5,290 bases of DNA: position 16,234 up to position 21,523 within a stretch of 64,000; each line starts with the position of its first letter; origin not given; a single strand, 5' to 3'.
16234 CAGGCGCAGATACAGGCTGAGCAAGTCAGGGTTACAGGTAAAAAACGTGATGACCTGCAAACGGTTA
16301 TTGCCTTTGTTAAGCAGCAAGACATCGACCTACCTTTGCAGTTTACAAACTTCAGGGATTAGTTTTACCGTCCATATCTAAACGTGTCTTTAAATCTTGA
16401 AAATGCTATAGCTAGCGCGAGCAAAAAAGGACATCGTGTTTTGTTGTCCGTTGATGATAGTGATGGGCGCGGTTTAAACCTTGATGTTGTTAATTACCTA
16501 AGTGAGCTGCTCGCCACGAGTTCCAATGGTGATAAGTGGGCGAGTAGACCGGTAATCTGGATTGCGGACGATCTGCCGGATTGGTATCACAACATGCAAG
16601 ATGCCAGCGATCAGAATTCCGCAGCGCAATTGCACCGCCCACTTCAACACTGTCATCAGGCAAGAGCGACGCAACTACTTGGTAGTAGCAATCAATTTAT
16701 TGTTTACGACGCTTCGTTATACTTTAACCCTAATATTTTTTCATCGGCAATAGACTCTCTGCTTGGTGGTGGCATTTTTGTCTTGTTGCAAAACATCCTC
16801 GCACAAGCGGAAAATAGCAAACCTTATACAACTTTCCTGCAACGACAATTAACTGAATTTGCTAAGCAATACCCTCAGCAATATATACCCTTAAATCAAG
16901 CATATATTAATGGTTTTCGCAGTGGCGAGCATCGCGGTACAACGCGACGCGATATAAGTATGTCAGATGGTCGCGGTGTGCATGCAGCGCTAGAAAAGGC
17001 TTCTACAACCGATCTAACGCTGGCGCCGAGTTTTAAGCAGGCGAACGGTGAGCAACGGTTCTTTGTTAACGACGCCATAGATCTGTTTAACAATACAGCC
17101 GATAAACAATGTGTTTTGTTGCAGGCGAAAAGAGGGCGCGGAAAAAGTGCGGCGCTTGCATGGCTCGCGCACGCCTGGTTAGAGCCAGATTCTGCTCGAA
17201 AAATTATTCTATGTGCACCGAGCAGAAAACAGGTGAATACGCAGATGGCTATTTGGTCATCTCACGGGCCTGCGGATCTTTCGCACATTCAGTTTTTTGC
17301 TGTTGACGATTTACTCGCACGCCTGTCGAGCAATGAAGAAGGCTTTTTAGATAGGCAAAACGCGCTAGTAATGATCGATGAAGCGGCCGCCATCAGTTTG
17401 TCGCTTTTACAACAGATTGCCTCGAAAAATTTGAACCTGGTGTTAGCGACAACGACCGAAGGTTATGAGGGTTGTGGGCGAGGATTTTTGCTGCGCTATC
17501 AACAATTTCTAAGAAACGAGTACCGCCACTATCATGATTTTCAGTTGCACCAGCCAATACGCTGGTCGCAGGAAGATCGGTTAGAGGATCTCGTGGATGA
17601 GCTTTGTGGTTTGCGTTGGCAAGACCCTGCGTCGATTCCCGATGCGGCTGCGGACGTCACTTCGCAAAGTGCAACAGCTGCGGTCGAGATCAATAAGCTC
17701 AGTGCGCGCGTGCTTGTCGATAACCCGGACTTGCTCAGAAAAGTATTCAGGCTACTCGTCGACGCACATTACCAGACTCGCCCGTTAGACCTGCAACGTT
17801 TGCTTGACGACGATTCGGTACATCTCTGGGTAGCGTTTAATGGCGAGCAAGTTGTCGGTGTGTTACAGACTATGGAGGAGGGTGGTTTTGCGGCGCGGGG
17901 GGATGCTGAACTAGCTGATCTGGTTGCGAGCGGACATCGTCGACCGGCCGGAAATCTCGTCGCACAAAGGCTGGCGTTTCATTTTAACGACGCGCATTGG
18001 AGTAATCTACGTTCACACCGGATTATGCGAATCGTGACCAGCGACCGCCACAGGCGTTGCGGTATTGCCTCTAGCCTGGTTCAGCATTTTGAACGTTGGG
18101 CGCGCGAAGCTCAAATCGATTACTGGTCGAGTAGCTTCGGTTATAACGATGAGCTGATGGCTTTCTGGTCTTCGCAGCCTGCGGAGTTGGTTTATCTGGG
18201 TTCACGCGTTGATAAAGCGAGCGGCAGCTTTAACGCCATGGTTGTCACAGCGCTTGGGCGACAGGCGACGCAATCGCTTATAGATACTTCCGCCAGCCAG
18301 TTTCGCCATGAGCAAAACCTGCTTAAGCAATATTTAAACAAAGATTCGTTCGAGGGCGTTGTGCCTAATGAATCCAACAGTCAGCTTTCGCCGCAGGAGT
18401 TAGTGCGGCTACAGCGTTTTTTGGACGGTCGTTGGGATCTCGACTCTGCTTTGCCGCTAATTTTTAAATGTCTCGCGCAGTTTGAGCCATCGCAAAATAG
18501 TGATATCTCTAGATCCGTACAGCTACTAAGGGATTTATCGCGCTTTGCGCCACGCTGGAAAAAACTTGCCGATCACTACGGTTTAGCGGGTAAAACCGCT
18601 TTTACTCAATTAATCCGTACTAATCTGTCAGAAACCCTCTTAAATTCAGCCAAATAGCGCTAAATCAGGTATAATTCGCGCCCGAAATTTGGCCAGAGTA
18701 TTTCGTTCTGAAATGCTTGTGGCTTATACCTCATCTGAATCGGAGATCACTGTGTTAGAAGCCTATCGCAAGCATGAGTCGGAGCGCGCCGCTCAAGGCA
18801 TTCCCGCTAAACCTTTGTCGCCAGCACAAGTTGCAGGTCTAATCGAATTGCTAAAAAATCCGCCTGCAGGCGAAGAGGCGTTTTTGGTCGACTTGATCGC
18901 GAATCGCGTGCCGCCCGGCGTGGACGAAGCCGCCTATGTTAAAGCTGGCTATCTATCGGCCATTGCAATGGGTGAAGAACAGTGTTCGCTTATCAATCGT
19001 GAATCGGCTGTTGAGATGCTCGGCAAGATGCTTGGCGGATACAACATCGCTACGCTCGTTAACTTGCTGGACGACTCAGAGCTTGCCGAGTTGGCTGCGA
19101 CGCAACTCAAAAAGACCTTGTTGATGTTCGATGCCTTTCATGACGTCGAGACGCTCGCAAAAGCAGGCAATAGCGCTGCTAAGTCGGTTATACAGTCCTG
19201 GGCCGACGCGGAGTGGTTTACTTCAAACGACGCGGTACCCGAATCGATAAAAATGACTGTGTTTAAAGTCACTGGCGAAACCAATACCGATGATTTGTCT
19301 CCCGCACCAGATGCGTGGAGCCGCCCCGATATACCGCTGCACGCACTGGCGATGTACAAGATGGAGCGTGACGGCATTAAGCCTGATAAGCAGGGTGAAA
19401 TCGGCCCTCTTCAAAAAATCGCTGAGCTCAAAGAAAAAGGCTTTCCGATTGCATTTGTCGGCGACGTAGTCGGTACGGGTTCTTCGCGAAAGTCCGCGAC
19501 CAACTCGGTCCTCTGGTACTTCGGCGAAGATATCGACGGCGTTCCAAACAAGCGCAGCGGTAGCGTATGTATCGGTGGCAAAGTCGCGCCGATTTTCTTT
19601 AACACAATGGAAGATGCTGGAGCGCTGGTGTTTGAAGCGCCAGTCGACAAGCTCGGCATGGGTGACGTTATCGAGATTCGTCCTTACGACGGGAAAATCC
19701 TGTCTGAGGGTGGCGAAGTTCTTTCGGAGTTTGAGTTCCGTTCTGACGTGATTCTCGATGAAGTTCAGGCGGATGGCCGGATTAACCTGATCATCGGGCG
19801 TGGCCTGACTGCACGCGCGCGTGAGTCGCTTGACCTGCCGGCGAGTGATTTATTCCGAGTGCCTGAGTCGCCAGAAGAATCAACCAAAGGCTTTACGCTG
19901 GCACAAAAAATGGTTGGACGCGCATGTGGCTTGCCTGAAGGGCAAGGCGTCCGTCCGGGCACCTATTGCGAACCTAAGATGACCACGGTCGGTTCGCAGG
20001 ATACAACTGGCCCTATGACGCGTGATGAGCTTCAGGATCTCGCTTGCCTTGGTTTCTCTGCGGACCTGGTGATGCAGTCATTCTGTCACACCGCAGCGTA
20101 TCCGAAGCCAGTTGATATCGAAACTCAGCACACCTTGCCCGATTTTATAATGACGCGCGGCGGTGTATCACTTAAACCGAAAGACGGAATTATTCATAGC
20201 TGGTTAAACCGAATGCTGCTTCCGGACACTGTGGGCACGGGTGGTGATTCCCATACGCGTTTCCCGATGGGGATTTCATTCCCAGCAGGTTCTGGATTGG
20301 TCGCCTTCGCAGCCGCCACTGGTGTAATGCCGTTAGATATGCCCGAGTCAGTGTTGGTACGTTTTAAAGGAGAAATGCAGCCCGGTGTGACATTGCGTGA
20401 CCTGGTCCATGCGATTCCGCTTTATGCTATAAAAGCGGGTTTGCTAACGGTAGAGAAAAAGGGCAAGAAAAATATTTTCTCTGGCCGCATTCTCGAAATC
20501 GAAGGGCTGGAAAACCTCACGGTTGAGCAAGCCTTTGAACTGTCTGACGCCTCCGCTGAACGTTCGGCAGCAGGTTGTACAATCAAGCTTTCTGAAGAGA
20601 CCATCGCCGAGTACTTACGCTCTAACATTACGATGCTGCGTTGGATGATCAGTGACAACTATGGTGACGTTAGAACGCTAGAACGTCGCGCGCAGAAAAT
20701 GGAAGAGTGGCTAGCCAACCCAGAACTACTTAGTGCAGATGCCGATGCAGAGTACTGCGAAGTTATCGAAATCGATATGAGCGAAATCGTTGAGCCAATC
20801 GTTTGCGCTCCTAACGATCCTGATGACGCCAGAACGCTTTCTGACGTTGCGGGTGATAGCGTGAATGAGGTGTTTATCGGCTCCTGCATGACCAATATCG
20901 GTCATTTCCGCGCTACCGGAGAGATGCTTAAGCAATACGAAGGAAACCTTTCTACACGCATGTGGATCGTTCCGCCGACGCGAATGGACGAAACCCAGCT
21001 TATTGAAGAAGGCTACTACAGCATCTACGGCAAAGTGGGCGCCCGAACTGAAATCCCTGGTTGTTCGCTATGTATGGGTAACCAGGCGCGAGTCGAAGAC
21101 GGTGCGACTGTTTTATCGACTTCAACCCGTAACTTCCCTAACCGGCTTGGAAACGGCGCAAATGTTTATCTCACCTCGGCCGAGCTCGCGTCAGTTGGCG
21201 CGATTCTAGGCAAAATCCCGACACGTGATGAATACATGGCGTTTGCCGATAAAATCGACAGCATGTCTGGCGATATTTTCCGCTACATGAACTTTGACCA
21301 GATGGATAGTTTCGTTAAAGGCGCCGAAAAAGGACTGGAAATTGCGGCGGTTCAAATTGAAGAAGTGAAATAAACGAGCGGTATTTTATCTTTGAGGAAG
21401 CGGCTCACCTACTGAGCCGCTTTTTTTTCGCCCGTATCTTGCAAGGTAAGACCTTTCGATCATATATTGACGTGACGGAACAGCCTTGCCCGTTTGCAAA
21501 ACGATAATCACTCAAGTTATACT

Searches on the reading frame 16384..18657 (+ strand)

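Call 35: search_protein_families(library=ncbifam, proteins=[window:16384-18657:+], max_evalue=1e-10)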
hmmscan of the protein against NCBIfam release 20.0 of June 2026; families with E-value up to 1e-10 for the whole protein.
window:16384-18657:+ (757 aa): 1 family
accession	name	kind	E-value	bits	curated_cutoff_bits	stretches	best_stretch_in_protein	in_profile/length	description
NF041296.1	RNAactase_tcmA_Halo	equivalog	7.1e-62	209.4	700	1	231-642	204-611/746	tRNA(Met) cytidine acetyltransferase TmcA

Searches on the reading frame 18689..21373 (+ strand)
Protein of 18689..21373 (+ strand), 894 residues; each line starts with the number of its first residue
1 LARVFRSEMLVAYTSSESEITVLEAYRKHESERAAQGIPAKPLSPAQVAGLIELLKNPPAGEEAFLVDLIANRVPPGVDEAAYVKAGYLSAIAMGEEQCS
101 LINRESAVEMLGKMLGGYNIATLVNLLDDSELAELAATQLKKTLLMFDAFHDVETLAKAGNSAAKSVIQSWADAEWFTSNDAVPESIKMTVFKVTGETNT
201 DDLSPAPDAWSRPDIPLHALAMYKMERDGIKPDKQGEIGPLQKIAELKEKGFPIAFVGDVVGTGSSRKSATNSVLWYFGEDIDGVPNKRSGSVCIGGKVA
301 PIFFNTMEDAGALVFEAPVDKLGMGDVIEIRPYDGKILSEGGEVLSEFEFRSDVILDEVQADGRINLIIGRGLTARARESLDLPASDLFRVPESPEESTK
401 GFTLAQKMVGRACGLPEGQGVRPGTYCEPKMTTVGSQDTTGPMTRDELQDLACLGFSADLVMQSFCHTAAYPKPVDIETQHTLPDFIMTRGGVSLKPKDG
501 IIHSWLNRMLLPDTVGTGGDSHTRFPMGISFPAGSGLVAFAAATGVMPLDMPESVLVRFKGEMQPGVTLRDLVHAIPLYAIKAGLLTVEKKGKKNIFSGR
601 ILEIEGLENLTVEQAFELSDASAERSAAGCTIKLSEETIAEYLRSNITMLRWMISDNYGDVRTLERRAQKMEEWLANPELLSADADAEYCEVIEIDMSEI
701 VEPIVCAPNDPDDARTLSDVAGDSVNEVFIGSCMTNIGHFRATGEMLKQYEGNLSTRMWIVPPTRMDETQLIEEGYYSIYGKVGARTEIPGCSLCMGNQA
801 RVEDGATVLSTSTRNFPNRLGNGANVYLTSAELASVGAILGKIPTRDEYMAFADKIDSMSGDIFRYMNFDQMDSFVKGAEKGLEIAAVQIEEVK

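Call 35: search_protein_families(library=ncbifam, proteins=[window:18689-21373:+], max_evalue=1e-10)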
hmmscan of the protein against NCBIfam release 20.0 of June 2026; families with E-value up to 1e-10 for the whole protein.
window:18689-21373:+ (894 aa): 14 families
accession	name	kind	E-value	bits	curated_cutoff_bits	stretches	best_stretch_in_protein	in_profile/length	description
TIGR00117.1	acnB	equivalog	0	1471.5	1287.2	1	22-875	1-842/844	bifunctional aconitate hydratase 2/2-methylisocitrate dehydratase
NF006690.0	PRK09238.1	equivalog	0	1466.8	782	1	22-879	3-847/852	bifunctional aconitate hydratase 2/2-methylisocitrate dehydratase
NF001614.1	PRK00402.1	subfamily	4.8e-50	170.4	385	1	403-844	2-412/415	aconitase/3-isopropylmalate dehydratase large subunit family protein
TIGR02086.1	IPMI_arch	subfamily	5.8e-47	160.3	410.15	1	403-845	2-408/411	3-isopropylmalate dehydratase/homoaconitate hydratase family large subunit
TIGR01343.1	hacA_fam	subfamily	3.9e-45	154.1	385.7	1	404-844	2-409/412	homoaconitate hydratase family protein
NF005558.0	PRK07229.1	equivalog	1.3e-41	142.9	612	1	402-844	3-410/647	aconitate hydratase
NF040615.1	HacA_Meth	equivalog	3.1e-34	118.4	550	1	418-844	13-416/419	homoaconitase large subunit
TIGR01342.1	acon_putative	hypoth_equivalog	8.7e-31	106.8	719.15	1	421-843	16-406/655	putative aconitate hydratase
TIGR02083.1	LEU2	equivalog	8.6e-30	104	610.65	1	514-845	115-415/419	3-isopropylmalate dehydratase large subunit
NF004016.0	PRK05478.1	subfamily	1.1e-27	96.8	510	1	720-844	335-461/468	3-isopropylmalate dehydratase large subunit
NF009116.0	PRK12466.1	subfamily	7e-27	94.1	531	1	720-844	337-463/472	3-isopropylmalate dehydratase large subunit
TIGR00170.1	leuC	equivalog_domain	5.2e-21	74.8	560.25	1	724-843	338-460/466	3-isopropylmalate dehydratase large subunit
TIGR00139.1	h_aconitase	equivalog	3.6e-16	58.7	529.9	1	403-853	3-461/709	homoaconitase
TIGR01340.1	aconitase_mito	equivalog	4.3e-12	45.2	825.35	1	496-889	130-514/745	aconitate hydratase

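Call 36: find_homologous_proteins(query=window:18689-21373:+, max_evalue=1e-100)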
Query window:18689-21373:+ (894 aa): 8000 proteins with E <= 1e-100 among 8000 candidates; the best 120 are listed.
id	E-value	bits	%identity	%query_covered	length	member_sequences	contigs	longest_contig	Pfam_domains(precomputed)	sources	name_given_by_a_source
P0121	0.0e+0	1819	91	98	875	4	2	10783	PF11791.15,PF06434.20,PF00330.26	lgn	-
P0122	0.0e+0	1809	91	98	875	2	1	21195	PF11791.15,PF06434.20,PF00330.26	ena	-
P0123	0.0e+0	1748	88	98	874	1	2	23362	PF11791.15,PF06434.20,PF00330.26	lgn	-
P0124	0.0e+0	1745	87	98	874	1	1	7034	PF11791.15,PF06434.20,PF00330.26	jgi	-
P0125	0.0e+0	1737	87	98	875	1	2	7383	PF11791.15,PF06434.20,PF00330.26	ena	-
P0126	0.0e+0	1736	87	98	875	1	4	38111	PF11791.15,PF06434.20,PF00330.26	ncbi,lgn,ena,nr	ncbi:MAG: bifunctional aconitate hydratase 2/2-methylisocitrate dehydratase [Pseudomonadales bacteri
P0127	0.0e+0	1736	87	98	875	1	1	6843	PF11791.15,PF06434.20,PF00330.26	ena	-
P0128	0.0e+0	1735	86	98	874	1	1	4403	PF11791.15,PF06434.20,PF00330.26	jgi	jgi:aconitate hydratase 2/2-methylisocitrate dehydratase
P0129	0.0e+0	1735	87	98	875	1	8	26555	PF11791.15,PF06434.20,PF00330.26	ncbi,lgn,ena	-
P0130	0.0e+0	1735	86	98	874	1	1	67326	PF11791.15,PF06434.20,PF00330.26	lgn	-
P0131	0.0e+0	1734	86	98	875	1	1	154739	PF11791.15,PF06434.20,PF00330.26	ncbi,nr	ncbi:bifunctional aconitate hydratase 2/2-methylisocitrate dehydratase [Pseudomonadales bacterium]|n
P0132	0.0e+0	1733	86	98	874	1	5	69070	PF11791.15,PF06434.20,PF00330.26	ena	-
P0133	0.0e+0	1732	86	98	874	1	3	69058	PF11791.15,PF06434.20,PF00330.26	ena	-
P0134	0.0e+0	1731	86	98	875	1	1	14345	PF11791.15,PF06434.20,PF00330.26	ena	-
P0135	0.0e+0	1730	86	98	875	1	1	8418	PF11791.15,PF06434.20,PF00330.26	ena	-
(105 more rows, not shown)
